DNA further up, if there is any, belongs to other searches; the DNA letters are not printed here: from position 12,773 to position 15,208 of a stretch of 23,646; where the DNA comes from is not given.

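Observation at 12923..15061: Single polypeptide fusing a histidine-decarboxylase-type PLP enzyme to an AANAT-like GNAT acetyltransferase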

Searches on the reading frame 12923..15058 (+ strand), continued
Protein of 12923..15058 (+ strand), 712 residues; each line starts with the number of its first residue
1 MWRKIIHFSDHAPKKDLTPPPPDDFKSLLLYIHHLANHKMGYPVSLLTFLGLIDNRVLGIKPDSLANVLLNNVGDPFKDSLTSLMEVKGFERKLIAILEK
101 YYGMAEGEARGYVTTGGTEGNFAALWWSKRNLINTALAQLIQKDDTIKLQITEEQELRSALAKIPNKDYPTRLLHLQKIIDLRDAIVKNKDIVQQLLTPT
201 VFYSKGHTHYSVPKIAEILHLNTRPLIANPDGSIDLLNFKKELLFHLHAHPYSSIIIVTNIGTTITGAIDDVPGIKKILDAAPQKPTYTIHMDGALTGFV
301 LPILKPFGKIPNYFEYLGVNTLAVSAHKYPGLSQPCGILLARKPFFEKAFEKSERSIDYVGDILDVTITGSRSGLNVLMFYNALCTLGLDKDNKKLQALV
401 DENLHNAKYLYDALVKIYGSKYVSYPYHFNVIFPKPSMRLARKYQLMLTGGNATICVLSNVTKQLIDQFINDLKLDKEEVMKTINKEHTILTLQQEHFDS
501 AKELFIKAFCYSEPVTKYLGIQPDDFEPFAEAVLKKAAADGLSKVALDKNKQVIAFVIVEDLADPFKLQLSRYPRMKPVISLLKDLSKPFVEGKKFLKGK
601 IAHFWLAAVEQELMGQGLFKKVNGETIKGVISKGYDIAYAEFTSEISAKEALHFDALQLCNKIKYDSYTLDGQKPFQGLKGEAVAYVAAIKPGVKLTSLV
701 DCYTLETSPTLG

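Call 28: predict_structure(alignment_id=A1)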
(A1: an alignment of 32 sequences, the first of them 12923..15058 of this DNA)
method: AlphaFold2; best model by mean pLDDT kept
length: 712 residues; sequences in the alignment: 32
mean_pLDDT: 72.6   pTM: 0.47
mean pLDDT of the five models: 72.6, 72.0, 68.7, 68.6, 68.3
residues with pLDDT >= 90: 229; 70-90: 223; 50-70: 105; < 50: 155
segments of 3 or more residues with pLDDT < 50: 1-90, 298-300, 302-308, 327-335, 353-386, 481-485, 708-712
pLDDT, mean of each block of 10 residues (from residue 1): 33 35 41 34 37 42 37 31 34 60 71 58 80 89 93 94 91 93 95 94 83 80 90 89 93 91 64 89 90 60 49 70 50 49 78 37 26 38 49 62 80 89 76 77 60 63 77 73 58 91 90 86 89 91 91 92 87 86 91 92 88 75 90 92 79 84 93 90 92 87 72 34
secondary structure, 60 per line:
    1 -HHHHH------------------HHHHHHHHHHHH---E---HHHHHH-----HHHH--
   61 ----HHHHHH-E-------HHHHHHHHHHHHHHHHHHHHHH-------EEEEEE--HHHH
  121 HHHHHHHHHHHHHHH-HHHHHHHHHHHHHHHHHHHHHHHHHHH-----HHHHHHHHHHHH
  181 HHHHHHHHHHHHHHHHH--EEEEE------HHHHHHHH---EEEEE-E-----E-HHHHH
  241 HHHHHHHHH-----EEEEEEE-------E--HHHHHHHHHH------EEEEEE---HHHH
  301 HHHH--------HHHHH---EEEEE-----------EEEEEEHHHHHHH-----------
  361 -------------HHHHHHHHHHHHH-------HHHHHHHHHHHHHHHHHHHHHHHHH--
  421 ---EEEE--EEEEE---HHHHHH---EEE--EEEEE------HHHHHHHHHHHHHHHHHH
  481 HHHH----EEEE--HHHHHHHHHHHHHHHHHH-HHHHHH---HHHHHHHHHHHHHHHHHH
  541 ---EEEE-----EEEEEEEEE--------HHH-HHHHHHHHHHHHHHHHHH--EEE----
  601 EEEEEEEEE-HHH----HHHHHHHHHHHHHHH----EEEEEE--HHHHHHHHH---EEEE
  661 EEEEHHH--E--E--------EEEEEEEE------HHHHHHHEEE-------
elements in order (helices of 4 or more, strands of 3 or more residues): H2-6 H25-36 H44-49 H55-58 H65-70 H80-101 E109-114 H117-135 H137-163 H169-197 E200-204 H211-218 E222-226 H236-249 E255-261 H272-281 E288-293 H297-304 H313-317 E321-325 E337-342 H343-349 H374-386 H394-418 E424-427 E430-434 H438-443 E447-449 E452-456 H463-484 E489-492 H495-512 H514-519 H523-540 E544-547 E553-561 H574-591 E594-596 E601-609 H618-632 E637-642 H645-653 E657-664 E682-689 H696-702 E703-705

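Call 31: search_solved_structures(query=A1, max_evalue=0.001, show_alignments=4)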
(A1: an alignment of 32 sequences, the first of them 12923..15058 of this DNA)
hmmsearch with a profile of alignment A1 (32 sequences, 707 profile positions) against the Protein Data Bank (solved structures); distinct sequences matched with E-value up to 0.001: 37.
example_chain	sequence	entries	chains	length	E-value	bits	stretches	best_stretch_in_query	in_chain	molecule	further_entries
8jij_A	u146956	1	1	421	1.9e-48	168.6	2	195-476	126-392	Serine decarboxylase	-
8jik_A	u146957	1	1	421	1.9e-48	168.6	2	195-476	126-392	Serine decarboxylase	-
8jg7_A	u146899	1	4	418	1.8e-43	152.1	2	195-472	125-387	Serine decarboxylase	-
7erv_A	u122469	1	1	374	9.2e-41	143.2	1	196-471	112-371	Histidine decarboxylase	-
7eru_A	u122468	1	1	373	1.2e-40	142.8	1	196-469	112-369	Histidine decarboxylase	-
3qb8_A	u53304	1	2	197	1.9e-13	52.9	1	486-679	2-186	A654L protein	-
6m4y_A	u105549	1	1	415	5.2e-12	48.1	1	249-470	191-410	L-tyrosine/L-aspartate decarboxylase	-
3f9t_A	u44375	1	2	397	6.6e-12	47.8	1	249-470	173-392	L-tyrosine decarboxylase MfnA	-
6jy1_A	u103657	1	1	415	6.6e-12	47.8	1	249-470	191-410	L-tyrosine/L-aspartate decarboxylase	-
4fd5_A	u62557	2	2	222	2.2e-11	46.1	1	484-671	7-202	arylalkylamine N-Acetyltransferase 2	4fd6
7cig_A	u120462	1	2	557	6.1e-11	44.6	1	315-469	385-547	L-methionine decarboxylase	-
7cif_A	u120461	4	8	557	6.2e-11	44.6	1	315-469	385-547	L-methionine decarboxylase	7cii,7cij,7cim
6ldr_A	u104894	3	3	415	6.9e-11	44.4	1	249-470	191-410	L-tyrosine/L-aspartate decarboxylase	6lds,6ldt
7x4y_A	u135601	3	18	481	2.6e-08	35.9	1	249-413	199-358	Glutamate decarboxylase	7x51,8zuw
7x4r_A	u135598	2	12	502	2.8e-08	35.8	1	249-413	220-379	Glutamate decarboxylase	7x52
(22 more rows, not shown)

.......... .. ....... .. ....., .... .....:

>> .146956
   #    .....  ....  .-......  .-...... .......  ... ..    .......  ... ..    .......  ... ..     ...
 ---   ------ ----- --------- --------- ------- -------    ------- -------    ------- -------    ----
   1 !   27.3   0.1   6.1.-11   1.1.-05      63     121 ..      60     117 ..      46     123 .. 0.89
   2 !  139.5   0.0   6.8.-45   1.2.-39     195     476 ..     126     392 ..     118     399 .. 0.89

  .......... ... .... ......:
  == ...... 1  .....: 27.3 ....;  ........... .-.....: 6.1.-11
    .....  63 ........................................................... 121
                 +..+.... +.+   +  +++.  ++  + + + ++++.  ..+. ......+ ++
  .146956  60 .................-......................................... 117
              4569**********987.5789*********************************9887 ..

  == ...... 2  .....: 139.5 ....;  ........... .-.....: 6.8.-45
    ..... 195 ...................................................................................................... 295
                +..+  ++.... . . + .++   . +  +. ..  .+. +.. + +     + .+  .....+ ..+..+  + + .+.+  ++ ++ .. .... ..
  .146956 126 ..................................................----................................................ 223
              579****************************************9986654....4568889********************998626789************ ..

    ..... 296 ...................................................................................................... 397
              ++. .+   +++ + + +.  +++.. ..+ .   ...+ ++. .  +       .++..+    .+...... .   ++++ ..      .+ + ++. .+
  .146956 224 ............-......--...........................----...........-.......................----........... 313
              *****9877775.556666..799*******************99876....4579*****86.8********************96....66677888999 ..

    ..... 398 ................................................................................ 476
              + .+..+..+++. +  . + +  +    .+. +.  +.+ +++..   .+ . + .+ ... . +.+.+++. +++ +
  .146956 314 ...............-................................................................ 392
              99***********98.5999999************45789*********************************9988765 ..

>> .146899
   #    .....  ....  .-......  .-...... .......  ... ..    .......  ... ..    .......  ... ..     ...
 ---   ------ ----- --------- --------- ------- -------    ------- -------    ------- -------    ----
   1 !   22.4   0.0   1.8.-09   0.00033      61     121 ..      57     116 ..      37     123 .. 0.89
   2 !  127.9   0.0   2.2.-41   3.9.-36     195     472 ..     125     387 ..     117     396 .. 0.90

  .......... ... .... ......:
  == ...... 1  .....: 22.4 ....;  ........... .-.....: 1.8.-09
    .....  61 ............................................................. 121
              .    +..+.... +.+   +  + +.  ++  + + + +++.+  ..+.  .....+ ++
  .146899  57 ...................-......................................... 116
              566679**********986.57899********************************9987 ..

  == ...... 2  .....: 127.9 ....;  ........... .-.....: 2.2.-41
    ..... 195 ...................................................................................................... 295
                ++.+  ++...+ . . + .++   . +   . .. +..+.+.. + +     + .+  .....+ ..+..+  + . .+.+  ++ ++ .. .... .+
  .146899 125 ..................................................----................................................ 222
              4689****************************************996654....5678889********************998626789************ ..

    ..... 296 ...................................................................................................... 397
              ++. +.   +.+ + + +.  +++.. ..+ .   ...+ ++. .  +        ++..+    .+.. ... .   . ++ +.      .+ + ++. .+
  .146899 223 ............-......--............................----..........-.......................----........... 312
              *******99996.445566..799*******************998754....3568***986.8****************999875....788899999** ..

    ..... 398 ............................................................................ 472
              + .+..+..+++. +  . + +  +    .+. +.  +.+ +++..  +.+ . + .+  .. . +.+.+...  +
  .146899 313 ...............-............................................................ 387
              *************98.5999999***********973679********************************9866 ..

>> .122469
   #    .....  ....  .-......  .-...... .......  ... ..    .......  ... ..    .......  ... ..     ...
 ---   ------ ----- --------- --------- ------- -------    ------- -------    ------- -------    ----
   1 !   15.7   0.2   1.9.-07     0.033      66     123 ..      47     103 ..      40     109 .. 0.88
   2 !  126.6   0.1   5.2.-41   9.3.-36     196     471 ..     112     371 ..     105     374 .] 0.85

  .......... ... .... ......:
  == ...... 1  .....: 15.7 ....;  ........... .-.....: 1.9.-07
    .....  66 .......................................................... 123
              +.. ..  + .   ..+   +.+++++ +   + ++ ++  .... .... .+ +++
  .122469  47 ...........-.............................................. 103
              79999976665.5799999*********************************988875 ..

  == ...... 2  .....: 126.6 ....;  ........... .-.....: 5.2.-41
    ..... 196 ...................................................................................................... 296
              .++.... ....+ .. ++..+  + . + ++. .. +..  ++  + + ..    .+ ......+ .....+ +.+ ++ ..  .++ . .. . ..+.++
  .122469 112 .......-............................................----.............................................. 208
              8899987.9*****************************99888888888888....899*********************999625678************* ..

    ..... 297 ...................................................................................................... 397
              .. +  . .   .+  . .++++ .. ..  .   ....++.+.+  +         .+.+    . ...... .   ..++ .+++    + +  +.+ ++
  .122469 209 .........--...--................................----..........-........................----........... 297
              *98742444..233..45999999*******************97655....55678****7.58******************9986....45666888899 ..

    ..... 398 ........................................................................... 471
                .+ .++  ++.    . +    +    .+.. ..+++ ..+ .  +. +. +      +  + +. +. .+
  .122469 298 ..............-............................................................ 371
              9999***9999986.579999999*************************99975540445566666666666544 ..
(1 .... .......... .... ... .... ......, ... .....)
